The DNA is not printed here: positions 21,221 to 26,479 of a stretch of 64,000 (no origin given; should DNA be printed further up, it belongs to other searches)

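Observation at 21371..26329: Alpha-glucan water dikinase: a plant-type starch-metabolism enzyme that points to an amylopectin-storing apicomplexan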

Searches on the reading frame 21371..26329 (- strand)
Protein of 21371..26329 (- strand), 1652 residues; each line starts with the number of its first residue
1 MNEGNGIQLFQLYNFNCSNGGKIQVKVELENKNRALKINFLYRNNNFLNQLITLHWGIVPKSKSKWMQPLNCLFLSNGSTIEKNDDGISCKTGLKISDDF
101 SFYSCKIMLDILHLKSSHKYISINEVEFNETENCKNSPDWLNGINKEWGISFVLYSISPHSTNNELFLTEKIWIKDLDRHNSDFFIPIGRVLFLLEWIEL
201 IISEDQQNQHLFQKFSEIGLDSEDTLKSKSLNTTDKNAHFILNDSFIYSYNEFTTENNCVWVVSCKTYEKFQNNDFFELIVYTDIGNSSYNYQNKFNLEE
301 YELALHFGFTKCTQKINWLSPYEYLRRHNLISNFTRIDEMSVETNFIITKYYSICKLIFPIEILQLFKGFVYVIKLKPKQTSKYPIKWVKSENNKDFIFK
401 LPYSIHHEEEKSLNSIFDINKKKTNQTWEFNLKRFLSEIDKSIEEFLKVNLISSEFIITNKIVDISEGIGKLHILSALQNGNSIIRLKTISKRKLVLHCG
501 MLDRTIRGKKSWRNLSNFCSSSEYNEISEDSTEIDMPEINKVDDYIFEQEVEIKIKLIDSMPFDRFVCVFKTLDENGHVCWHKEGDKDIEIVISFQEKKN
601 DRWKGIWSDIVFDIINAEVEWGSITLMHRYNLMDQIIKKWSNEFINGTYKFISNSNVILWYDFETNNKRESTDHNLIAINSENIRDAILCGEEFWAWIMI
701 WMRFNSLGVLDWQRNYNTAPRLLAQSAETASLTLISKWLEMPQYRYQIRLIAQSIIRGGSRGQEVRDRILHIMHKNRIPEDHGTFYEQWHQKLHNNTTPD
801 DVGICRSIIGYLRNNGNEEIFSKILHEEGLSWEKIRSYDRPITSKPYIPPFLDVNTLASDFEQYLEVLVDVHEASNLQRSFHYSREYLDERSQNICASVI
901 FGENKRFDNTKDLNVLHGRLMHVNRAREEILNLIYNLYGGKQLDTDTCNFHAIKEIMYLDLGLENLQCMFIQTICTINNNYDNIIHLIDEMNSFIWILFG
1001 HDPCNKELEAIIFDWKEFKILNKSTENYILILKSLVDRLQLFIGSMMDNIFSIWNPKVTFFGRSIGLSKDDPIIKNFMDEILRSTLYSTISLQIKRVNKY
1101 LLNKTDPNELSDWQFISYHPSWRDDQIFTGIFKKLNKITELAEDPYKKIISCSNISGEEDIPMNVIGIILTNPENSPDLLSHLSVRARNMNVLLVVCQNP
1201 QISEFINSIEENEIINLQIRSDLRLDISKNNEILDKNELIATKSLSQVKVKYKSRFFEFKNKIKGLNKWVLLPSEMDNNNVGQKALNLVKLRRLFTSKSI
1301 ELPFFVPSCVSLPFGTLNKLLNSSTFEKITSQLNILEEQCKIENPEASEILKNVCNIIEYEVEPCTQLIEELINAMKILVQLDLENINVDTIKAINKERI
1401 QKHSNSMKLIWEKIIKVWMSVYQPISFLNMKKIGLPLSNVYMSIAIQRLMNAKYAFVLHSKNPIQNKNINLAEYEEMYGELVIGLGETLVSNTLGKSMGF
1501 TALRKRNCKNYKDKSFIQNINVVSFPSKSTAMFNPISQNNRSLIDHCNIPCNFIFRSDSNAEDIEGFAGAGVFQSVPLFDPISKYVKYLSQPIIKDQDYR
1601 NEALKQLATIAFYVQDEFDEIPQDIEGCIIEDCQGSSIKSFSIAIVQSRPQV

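Call 3: search_protein_families(library=pfam, proteins=[window:21371-26329:-], max_evalue=1)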
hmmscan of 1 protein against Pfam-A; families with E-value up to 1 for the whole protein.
window:21371-26329:- (1652 aa): 4 families
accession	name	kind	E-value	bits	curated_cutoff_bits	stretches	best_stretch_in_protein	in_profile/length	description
PF22973.2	GWD1_pHisD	-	1.2e-15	57.5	27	1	1129-1228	11-107/115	Alpha-glucan water dikinase, phosphohistidine-like domain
PF23166.1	Ig_N_CWD1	-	2.2e-09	37.9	27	1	15-105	5-87/121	Alpha-glucan water dikinase 1 Ig-like N-terminal domain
PF01326.24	PPDK_N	-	6.5e-09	36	27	1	1410-1651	135-309/328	Pyruvate phosphate dikinase, AMP/ATP-binding domain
PF08311.18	Mad3_BUB1_I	-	0.024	15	31.4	0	736-796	51-109/123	Mad3/BUB1 homology region 1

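Call 4: search_solved_structures(query=window:21371-26329:-, max_evalue=1, show_alignments=3)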
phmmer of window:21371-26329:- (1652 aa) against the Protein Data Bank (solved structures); distinct sequences matched with E-value up to 1: 4.
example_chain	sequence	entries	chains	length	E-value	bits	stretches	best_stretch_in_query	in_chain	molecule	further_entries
9ha9_A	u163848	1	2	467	2.2e-42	147.9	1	677-1101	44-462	Alpha-glucan water dikinase, chloroplastic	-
9qvi_A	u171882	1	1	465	2.7e-42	147.5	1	677-1100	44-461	Alpha-glucan water dikinase, chloroplastic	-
8a8e_A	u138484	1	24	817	0.14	12.6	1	1411-1491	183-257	Phosphoenolpyruvate synthase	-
3zvu_A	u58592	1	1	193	0.41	11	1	828-931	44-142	ABSCISIC ACID RECEPTOR PYR1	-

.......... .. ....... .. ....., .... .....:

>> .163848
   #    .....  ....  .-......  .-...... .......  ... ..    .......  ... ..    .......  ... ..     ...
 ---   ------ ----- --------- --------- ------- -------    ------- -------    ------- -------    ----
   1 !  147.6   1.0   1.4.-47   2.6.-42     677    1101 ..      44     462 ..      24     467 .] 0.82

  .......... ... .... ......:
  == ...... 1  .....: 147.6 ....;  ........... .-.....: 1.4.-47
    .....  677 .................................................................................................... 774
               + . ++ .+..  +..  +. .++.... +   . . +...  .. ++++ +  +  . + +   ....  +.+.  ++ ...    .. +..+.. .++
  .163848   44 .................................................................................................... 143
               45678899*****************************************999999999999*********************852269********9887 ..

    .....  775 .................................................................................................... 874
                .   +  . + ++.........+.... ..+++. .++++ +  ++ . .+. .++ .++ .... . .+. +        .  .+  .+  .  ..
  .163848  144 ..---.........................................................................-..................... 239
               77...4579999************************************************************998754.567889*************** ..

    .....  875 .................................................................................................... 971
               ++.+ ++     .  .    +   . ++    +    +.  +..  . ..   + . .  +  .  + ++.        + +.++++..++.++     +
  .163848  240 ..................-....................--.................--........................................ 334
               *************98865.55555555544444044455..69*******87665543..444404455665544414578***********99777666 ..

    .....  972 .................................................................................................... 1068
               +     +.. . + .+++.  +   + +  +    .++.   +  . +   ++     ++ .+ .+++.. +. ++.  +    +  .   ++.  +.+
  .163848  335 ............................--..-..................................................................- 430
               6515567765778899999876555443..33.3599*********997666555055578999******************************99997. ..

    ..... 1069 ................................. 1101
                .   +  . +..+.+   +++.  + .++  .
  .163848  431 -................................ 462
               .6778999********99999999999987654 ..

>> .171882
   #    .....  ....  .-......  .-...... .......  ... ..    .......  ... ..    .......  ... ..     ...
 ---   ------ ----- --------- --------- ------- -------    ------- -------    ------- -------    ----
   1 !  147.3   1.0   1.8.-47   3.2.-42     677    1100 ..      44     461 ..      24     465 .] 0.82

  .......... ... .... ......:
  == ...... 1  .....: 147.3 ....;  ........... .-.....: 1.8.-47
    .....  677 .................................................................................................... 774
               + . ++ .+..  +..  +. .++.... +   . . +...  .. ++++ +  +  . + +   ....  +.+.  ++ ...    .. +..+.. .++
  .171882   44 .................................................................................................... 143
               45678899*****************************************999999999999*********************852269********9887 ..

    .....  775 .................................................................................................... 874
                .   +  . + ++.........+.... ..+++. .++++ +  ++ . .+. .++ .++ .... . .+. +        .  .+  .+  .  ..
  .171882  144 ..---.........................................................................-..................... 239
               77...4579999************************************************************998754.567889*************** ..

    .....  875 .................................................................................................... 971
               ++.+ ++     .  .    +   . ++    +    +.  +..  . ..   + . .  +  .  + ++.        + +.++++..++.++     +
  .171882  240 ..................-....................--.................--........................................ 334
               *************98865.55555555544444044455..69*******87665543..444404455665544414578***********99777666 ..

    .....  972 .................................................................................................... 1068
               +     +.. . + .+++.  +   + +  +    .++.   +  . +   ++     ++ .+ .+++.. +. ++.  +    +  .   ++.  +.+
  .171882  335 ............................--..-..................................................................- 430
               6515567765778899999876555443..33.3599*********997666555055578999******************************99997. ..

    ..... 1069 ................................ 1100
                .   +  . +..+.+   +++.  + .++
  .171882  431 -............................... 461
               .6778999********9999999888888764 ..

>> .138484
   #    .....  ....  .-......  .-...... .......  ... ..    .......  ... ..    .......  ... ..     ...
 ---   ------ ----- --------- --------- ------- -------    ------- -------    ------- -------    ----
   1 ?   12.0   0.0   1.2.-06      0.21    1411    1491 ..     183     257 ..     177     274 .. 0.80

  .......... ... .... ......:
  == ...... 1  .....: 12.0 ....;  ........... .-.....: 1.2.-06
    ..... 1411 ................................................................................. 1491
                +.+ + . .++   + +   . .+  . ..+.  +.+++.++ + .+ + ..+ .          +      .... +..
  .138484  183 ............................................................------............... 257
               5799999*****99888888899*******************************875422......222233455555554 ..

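Call 5: find_homologous_proteins(query=window:21371-26329:-, max_evalue=0.00001)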
Query window:21371-26329:- (1652 aa): 7 proteins with E <= 0.00001 among 5854 candidates.
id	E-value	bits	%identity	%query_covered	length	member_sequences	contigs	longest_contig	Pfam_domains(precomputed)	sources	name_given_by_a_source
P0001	0.0e+0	3773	100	100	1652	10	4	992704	PF23166.2,PF01326.25,PF22973.3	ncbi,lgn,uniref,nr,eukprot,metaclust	ncbi:R1 like alpha-glucan water dikinase [Cryptosporidium parvum Iowa II]|uniref:R1 like alpha-gluca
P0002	0.0e+0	3067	82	100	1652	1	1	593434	PF23166.2,PF01326.25,PF22973.3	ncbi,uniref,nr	ncbi:R1 like alpha-glucan water dikinase [Cryptosporidium sp. chipmunk genotype I]|uniref:R1 like al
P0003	0.0e+0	2855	76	100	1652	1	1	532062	PF23166.2,PF01326.25,PF22973.3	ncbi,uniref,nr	ncbi:alpha-glucan water dikinase [Cryptosporidium ubiquitum]|uniref:Alpha-glucan water dikinase n=1 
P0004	0.0e+0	2816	75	100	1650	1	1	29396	PF23166.2,PF01326.25,PF22973.3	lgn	-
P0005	0.0e+0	2551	69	100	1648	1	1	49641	PF23166.2,PF01326.25,PF22973.3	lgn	-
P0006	0.0e+0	2326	63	100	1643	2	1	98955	PF23166.2,PF01326.25,PF22973.3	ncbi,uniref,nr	ncbi:R1-like alpha-glucan water dikinase [Cryptosporidium canis]|uniref:R1-like alpha-glucan water d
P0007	0.0e+0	1712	51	99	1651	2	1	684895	PF23166.2,PF01326.25,PF22973.3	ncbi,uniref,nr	ncbi:R1 like alpha-glucan water dikinase [Cryptosporidium bovis]|uniref:R1 like alpha-glucan water d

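Call 6: search_protein_families(library=ncbifam, proteins=[window:21371-26329:-], max_evalue=1)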
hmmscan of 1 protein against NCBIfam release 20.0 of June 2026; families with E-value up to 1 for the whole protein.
window:21371-26329:- (1652 aa): 5 families
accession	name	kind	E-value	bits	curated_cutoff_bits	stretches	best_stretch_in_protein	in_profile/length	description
NF004881.0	PRK06241.2-2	equivalog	0.0019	16.5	883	1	1410-1493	141-218/898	phosphoenolpyruvate synthase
NF004877.0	PRK06241.1-2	subfamily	0.013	13.8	866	1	1409-1493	144-222/869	phosphoenolpyruvate synthase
NF041857.1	RIF_Ptrans_rph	equivalog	0.022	13.1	999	1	1409-1493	142-220/864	rifamycin-inactivating phosphotransferase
NF005057.0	PRK06464.1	equivalog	0.024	12.7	598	1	1409-1494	152-233/798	phosphoenolpyruvate synthase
NF004880.0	PRK06241.2-1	equivalog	0.09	10.6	972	1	1414-1501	142-220/837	phosphoenolpyruvate synthase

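Call 8: list_cluster_members(proteins=[P0001])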
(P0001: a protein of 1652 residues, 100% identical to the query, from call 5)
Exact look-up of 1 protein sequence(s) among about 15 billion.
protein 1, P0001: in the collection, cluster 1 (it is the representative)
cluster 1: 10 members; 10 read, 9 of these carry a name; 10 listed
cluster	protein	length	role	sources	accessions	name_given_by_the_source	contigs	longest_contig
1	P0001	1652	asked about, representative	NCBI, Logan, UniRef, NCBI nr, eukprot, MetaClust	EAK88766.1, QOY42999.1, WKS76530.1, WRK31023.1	R1 like alpha-glucan water dikinase [Cryptosporidium parvum Iowa II] | R1 like alpha-glucan water dikinase n=2 Tax=Cryptosporidium parvum TaxID=5807 ... | QOY42999.1 hypothetical protein CPATCC_000698 [Cryptosporidium parvum]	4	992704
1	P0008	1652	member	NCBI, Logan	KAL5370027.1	R1-like alpha-glucan water dikinase [Cryptosporidium parvum]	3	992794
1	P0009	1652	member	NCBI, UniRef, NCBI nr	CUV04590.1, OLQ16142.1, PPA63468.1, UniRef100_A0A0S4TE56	unnamed protein product [Cryptosporidium hominis] | Uncharacterized protein n=1 Tax=Cryptosporidium hominis TaxID=237895 ... | Alpha-glucan water dikinase chloroplastic [Cryptosporidium hominis]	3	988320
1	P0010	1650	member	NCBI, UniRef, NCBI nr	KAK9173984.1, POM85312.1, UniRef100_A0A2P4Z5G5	Pyruvate phosphate dikinase PEP/pyruvate binding domain protein [Cryptosporidium ... | Pyruvate phosphate dikinase PEP/pyruvate binding domain protein n=1 Tax=Cryptosporidium ...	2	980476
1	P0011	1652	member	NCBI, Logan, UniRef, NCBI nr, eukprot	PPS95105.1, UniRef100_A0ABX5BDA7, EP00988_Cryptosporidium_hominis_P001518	R1 like alpha-glucan water dikinase [Cryptosporidium hominis] | R1 like alpha-glucan water dikinase n=2 Tax=Cryptosporidium hominis TaxID=237895 ... | PPS95105.1 R1 like alpha-glucan water dikinase [Cryptosporidium hominis]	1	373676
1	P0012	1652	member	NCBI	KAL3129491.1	R1-like alpha-glucan water dikinase [Cryptosporidium hominis]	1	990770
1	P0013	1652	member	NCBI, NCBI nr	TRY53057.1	R1 like alpha-glucan water dikinase [Cryptosporidium tyzzeri]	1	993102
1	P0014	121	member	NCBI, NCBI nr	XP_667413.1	starch associated protein R1 [Cryptosporidium hominis TU502]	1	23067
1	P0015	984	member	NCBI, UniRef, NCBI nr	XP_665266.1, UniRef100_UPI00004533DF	R1 [Cryptosporidium hominis TU502] | R1 n=1 Tax=Cryptosporidium hominis (strain TU502) TaxID=353151 RepID=UPI00004533DF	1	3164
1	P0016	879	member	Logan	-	-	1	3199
